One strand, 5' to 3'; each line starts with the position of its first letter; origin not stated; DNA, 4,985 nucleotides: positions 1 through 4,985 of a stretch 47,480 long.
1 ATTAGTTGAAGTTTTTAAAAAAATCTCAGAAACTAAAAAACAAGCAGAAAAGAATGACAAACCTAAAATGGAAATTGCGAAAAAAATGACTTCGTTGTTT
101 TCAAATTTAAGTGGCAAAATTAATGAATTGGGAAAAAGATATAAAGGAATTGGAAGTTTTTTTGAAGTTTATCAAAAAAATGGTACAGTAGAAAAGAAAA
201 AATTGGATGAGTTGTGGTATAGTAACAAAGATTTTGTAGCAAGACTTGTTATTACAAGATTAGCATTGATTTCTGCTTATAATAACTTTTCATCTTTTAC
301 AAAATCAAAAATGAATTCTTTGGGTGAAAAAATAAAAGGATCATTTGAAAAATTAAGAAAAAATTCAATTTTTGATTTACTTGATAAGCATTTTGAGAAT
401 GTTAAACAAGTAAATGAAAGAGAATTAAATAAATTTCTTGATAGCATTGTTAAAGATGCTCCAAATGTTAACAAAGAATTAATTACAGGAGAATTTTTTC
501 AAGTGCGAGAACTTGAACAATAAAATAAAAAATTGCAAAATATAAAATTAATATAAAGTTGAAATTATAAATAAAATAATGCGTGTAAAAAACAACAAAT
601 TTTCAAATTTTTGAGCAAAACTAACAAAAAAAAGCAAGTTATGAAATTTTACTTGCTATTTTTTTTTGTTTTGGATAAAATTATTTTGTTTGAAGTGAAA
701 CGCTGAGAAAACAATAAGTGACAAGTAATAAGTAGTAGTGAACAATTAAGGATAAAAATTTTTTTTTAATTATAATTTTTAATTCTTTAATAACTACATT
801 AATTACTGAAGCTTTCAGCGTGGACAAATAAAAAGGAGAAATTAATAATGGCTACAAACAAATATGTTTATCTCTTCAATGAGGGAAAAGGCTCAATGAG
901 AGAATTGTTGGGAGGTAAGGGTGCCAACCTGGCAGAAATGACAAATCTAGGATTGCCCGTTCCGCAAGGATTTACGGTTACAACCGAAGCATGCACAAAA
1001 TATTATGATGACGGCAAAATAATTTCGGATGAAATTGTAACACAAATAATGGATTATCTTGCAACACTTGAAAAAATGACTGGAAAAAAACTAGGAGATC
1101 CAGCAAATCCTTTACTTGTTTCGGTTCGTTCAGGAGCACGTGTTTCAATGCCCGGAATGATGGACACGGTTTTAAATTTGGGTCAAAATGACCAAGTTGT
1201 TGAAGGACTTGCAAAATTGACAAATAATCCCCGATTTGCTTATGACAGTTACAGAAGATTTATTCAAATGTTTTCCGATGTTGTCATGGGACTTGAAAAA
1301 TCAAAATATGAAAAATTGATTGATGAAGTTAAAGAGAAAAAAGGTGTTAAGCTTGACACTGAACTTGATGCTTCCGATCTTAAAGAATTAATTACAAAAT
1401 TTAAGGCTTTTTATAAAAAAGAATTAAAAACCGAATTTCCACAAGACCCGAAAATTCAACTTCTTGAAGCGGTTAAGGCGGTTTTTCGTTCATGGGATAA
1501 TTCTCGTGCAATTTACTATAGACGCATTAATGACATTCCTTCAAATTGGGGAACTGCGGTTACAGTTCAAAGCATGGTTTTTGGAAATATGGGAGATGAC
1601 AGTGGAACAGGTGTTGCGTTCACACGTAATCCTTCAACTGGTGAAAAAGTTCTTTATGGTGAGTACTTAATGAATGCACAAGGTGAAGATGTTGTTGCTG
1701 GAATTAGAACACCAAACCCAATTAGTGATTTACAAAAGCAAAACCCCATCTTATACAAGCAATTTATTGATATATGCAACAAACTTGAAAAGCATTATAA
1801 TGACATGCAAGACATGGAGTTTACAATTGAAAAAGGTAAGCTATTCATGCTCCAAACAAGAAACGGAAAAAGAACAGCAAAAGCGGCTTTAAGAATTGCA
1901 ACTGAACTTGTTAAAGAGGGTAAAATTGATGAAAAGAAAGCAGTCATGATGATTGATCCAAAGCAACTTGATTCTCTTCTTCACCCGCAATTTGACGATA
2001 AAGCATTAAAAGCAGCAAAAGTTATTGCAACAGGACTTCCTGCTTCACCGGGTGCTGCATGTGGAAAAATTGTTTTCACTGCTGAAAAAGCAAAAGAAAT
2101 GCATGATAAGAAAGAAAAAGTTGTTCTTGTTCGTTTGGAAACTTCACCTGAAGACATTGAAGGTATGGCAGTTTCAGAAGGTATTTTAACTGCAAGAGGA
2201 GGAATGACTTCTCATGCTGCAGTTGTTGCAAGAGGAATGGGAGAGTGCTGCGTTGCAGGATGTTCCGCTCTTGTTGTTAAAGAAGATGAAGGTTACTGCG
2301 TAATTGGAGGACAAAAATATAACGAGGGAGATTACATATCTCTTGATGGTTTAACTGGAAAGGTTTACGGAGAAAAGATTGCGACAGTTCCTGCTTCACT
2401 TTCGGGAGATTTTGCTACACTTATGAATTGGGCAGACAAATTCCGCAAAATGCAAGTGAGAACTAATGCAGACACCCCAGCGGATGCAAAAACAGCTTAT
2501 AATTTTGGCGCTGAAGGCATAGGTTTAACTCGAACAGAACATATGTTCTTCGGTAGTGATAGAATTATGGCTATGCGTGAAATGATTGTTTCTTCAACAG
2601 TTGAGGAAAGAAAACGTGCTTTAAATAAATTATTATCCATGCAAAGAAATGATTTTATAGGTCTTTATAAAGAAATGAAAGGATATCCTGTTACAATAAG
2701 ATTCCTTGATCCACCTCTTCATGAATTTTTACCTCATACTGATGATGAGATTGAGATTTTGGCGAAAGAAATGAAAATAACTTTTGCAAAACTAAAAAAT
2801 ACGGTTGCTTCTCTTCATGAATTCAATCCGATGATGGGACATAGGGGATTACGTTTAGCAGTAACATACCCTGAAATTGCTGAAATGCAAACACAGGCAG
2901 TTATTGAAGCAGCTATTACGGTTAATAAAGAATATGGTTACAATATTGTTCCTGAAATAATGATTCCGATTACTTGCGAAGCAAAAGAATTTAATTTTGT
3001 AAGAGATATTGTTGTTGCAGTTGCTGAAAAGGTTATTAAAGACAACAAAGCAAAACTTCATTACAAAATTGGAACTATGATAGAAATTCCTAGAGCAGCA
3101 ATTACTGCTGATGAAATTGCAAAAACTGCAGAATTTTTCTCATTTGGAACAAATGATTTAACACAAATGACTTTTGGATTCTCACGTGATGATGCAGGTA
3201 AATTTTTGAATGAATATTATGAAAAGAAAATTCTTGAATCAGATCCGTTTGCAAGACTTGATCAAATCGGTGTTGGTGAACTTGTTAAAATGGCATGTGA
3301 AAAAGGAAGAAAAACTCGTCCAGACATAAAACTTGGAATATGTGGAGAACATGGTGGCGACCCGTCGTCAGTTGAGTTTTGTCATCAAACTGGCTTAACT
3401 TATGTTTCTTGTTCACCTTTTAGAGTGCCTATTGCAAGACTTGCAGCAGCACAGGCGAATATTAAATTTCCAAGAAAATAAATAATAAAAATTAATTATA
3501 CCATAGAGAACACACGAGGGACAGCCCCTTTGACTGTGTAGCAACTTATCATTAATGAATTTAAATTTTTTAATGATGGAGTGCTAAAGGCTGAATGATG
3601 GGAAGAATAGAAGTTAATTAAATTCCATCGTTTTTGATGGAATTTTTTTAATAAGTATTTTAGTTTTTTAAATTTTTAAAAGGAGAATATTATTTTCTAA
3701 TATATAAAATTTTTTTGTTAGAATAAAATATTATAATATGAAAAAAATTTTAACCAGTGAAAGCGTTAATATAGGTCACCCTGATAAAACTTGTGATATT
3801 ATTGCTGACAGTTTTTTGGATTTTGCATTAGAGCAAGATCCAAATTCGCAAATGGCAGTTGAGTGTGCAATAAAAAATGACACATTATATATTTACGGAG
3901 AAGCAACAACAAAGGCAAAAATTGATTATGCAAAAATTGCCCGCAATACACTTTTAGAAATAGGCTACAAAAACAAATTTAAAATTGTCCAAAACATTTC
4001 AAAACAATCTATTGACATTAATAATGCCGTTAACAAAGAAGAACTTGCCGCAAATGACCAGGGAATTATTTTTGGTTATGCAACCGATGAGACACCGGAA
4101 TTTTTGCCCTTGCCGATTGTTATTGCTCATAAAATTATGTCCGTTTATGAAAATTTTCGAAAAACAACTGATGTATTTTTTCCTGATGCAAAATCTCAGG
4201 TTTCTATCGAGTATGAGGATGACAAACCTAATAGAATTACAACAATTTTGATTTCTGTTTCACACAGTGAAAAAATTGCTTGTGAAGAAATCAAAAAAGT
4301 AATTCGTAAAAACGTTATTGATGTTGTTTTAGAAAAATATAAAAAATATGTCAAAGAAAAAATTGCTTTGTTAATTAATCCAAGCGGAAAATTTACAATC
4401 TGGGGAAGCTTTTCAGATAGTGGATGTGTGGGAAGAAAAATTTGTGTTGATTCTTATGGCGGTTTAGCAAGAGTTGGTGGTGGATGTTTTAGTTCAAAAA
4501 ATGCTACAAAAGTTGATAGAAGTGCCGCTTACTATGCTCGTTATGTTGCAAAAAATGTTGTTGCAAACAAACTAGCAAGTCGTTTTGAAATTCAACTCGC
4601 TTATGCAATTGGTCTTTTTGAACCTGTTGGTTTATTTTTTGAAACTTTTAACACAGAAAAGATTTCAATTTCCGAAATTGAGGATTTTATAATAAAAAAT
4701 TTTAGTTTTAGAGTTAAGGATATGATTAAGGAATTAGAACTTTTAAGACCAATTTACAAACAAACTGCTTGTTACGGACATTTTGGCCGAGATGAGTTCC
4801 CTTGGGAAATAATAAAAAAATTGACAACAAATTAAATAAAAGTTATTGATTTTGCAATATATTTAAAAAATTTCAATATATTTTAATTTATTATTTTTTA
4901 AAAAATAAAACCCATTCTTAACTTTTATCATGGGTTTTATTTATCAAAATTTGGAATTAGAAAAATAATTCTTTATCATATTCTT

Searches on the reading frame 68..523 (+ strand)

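Call 11: search_protein_families(library=pfam, proteins=[window:68-523:+])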
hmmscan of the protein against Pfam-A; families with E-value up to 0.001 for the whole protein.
window:68-523:+ (151 aa): 1 family
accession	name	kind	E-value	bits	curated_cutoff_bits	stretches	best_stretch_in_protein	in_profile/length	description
PF09860.14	DUF2087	-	0.0005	20.6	22.4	0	98-144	12-58/69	Uncharacterized protein conserved in bacteria (DUF2087)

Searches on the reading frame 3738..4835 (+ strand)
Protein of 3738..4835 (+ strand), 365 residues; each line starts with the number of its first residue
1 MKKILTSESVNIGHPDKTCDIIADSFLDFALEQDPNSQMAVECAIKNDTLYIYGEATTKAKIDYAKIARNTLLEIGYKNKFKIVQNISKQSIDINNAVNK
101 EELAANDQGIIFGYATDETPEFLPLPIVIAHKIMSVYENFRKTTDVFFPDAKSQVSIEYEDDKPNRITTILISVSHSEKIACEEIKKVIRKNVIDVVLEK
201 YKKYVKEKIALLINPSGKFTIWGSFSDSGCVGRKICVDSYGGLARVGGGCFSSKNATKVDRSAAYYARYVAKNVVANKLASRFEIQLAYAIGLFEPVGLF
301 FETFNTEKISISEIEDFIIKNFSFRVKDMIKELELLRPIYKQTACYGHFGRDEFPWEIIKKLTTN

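Call 11: search_protein_families(library=pfam, proteins=[window:3738-4835:+])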
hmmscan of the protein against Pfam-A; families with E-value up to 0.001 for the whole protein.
window:3738-4835:+ (365 aa): 3 families
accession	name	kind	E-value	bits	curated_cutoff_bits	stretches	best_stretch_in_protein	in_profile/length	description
PF02773.21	S-AdoMet_synt_C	-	2.6e-55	186.6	25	1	223-357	3-137/138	S-adenosylmethionine synthetase, C-terminal domain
PF02772.21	S-AdoMet_synt_M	-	1.9e-37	128.5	29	1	103-219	2-120/120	S-adenosylmethionine synthetase, central domain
PF00438.25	S-AdoMet_synt_N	-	2.8e-27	95.6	33.1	1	3-96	2-92/99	S-adenosylmethionine synthetase, N-terminal domain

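Call 95: list_cluster_members(proteins=[window:3738-4835:+, window:12605-14698:+, window:16515-17900:+, window:23432-24670:+, window:848-3481:+, window:30173-32077:+, window:33187-34401:+, window:26722-29139:+])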
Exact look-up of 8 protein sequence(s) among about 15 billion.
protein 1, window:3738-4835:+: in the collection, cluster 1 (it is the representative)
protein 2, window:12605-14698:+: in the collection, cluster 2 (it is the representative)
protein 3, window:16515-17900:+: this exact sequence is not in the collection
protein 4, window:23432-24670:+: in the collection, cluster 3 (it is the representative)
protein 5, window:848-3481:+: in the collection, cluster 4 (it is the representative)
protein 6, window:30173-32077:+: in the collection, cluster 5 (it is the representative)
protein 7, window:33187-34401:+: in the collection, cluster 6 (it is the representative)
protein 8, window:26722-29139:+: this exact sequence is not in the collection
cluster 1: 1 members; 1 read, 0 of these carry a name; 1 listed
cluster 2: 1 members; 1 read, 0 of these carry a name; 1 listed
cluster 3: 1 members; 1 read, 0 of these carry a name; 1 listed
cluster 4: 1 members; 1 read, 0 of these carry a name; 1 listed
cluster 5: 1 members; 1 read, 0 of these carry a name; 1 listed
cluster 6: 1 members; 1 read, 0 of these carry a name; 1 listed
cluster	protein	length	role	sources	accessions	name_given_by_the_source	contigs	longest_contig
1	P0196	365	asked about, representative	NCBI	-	-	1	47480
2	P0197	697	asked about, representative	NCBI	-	-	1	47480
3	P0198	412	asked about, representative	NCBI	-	-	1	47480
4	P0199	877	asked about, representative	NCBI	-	-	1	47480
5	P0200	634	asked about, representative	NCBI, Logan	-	-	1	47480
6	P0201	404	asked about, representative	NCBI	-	-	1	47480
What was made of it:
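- On Polymorphic toxin system (Zhang/Aravind sense): The window ends 28 residues into the HINT, and the contig ends there (call 95).
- Checked: The window is a complete 47,480-nt NCBI contig (call 95), so the truncation comes from the assembly.
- Tried and rejected: The window is the entire NCBI contig (call 95).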
